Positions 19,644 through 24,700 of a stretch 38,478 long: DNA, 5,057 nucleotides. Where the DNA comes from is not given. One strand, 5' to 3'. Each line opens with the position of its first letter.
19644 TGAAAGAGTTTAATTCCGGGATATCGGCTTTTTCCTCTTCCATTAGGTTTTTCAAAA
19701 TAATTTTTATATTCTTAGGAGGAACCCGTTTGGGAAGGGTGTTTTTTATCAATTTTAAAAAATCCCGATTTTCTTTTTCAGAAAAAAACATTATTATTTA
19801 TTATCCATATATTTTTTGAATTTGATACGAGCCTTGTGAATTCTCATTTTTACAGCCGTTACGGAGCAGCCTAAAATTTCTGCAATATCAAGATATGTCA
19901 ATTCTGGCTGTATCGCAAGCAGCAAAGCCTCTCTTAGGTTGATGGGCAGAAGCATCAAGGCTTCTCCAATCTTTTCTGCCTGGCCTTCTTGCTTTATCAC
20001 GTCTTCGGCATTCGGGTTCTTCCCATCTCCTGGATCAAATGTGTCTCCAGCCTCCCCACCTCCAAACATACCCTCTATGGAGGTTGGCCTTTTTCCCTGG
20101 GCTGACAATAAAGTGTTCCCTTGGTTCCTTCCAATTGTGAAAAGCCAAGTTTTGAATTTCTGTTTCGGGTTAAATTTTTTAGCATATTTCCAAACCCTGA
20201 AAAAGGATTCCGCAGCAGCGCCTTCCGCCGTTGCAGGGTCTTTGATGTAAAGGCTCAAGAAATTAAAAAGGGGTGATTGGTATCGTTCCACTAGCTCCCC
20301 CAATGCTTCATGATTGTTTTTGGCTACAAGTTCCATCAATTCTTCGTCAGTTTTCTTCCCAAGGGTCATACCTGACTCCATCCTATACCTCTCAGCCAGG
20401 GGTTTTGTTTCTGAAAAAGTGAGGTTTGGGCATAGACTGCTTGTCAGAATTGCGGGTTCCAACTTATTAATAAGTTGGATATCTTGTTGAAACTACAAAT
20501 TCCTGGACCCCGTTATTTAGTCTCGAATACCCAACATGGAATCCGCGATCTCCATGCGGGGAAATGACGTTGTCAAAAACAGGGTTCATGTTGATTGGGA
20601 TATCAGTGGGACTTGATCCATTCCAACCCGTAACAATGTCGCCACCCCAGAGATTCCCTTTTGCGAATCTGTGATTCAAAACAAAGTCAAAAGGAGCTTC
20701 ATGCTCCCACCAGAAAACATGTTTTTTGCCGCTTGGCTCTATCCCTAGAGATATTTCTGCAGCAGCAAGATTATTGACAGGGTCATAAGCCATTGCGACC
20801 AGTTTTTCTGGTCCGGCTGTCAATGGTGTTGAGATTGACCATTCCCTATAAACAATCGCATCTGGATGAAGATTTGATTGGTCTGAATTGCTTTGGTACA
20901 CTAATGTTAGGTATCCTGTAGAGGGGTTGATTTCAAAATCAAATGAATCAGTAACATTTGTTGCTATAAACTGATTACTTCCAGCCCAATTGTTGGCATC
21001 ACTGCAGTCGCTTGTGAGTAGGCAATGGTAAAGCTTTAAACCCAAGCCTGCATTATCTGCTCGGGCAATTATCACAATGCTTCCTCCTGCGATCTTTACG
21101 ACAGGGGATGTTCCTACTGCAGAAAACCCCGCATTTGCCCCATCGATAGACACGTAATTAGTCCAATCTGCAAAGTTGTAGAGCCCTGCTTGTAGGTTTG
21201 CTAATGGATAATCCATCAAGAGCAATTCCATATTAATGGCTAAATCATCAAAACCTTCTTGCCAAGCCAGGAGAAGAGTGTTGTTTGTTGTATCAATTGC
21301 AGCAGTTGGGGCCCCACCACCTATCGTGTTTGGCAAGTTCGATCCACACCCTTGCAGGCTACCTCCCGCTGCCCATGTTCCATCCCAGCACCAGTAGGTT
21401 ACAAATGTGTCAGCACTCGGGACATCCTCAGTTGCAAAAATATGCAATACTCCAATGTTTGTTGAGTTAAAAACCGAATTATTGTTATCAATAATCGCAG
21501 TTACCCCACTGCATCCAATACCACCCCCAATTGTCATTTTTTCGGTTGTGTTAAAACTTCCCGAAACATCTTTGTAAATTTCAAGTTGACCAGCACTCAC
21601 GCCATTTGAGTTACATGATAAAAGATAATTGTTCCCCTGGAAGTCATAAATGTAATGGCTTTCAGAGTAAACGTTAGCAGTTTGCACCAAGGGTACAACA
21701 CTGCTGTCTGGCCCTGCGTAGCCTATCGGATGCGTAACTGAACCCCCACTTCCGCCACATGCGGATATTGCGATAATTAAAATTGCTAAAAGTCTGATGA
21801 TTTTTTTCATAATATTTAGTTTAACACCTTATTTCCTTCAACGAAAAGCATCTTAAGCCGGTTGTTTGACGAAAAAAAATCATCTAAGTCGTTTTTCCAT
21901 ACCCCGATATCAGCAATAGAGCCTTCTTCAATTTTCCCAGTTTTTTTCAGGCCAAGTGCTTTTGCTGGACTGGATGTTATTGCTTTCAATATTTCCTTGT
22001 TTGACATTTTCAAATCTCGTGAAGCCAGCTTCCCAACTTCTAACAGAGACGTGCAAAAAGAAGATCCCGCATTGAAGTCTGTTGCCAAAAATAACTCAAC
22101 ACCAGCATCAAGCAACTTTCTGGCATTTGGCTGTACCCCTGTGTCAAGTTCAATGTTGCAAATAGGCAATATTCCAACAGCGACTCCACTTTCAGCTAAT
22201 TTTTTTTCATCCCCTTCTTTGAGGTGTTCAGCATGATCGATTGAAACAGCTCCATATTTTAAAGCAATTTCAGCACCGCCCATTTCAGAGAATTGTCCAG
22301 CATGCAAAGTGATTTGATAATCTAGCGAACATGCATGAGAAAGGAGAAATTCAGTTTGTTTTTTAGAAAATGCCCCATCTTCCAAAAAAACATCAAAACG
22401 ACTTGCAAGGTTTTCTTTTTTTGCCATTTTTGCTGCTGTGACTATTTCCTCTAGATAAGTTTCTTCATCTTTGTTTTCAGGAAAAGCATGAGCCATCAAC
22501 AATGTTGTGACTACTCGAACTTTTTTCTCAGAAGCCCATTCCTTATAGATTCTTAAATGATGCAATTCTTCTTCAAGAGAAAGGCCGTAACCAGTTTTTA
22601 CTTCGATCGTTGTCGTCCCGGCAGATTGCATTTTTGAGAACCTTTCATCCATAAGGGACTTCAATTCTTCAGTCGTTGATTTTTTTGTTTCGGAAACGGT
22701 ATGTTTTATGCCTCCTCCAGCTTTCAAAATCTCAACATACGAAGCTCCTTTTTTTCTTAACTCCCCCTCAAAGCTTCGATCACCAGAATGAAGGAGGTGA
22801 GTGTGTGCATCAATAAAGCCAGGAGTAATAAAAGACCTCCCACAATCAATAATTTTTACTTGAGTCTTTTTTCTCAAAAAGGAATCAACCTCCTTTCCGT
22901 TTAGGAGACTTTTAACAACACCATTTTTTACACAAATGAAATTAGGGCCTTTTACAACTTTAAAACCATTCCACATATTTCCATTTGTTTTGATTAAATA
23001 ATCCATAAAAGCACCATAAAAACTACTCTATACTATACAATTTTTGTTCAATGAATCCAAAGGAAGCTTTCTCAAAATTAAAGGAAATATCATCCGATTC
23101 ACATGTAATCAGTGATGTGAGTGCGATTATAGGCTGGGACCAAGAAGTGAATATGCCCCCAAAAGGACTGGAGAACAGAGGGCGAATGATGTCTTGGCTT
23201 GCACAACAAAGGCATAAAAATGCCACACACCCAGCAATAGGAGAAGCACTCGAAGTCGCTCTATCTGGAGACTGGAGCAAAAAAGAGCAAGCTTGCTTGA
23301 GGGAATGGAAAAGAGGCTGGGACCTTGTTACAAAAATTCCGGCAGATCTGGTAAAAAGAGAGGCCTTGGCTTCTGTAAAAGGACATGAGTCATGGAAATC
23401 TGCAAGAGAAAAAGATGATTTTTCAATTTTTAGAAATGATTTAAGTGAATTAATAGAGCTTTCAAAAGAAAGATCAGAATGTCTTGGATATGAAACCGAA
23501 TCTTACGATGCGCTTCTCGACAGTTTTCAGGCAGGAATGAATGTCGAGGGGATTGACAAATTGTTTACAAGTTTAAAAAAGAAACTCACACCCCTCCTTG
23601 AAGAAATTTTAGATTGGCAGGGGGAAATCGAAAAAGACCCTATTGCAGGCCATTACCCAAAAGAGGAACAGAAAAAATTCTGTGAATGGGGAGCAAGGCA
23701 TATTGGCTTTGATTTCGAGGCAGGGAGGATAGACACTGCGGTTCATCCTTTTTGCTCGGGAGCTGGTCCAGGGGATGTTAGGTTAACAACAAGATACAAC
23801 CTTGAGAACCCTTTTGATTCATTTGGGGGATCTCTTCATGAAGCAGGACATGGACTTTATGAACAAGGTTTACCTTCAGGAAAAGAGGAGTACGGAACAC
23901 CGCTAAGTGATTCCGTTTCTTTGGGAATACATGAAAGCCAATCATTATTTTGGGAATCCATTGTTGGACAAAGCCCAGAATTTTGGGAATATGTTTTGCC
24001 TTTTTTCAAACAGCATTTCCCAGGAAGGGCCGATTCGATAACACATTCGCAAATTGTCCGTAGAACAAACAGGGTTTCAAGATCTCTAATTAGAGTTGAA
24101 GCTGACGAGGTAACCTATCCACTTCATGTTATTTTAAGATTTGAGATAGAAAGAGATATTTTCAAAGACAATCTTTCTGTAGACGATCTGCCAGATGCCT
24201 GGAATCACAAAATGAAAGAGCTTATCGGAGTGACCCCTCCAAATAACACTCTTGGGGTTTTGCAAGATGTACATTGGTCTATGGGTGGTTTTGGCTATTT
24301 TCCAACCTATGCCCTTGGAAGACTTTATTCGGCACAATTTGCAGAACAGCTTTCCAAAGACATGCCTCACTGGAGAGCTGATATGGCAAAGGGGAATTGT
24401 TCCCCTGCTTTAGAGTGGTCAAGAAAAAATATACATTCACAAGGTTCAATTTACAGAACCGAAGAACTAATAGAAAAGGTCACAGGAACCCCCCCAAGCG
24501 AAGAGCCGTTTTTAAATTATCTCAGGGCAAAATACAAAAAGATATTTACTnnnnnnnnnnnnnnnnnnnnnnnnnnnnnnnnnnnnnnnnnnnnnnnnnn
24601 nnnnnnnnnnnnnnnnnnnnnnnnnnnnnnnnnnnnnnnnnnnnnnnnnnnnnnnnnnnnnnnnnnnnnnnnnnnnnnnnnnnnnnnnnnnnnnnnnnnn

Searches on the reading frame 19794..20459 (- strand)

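Call 13: search_protein_families(library=pfam, proteins=[window:19794-20459:-], max_evalue=0.001)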
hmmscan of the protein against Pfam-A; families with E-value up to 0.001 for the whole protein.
window:19794-20459:- (221 aa): 4 families
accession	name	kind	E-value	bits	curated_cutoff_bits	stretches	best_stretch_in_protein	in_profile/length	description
PF04542.20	Sigma70_r2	-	3.9e-12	46.2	24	1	56-114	1-61/71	Sigma-70 region 2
PF08281.18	Sigma70_r4_2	-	1.7e-11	44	25.7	1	162-213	2-53/54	Sigma-70, region 4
PF04545.22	Sigma70_r4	-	6.3e-05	22.8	24.1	1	168-213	2-47/50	Sigma-70, region 4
PF08280.17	HTH_Mga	-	0.00028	21.2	23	1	178-217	12-50/59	M protein trans-acting positive regulator (MGA) HTH domain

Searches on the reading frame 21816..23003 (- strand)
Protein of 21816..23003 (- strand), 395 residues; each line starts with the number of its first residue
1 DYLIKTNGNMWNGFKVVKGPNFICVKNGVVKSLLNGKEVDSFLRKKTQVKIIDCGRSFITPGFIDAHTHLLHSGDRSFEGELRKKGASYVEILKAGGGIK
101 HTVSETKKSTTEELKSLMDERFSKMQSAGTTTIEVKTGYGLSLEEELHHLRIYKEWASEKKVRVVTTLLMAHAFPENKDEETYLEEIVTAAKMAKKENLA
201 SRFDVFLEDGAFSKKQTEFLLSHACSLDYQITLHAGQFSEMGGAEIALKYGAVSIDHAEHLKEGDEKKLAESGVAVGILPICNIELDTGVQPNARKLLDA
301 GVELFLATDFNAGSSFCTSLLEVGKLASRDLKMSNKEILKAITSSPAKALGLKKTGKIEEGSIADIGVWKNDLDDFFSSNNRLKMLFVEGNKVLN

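Call 13: search_protein_families(library=pfam, proteins=[window:21816-23003:-], max_evalue=0.001)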
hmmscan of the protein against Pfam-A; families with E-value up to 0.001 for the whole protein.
window:21816-23003:- (395 aa): 2 families
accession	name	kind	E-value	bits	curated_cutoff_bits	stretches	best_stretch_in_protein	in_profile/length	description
PF01979.26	Amidohydro_1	-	1.8e-23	83.8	25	1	58-392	1-344/345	Amidohydrolase family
PF07969.17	Amidohydro_3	-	5.8e-19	69.4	29.7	1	91-379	136-454/472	Amidohydrolase family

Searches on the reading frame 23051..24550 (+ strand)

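Call 13: search_protein_families(library=pfam, proteins=[window:23051-24550:+], max_evalue=0.001)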
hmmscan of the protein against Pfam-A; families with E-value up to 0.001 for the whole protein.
window:23051-24550:+ (500 aa): 1 family
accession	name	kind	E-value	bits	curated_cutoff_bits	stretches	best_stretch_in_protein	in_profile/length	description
PF02074.21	Peptidase_M32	-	1.1e-169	565.6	25.1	1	10-495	2-489/489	Carboxypeptidase Taq (M32) metallopeptidase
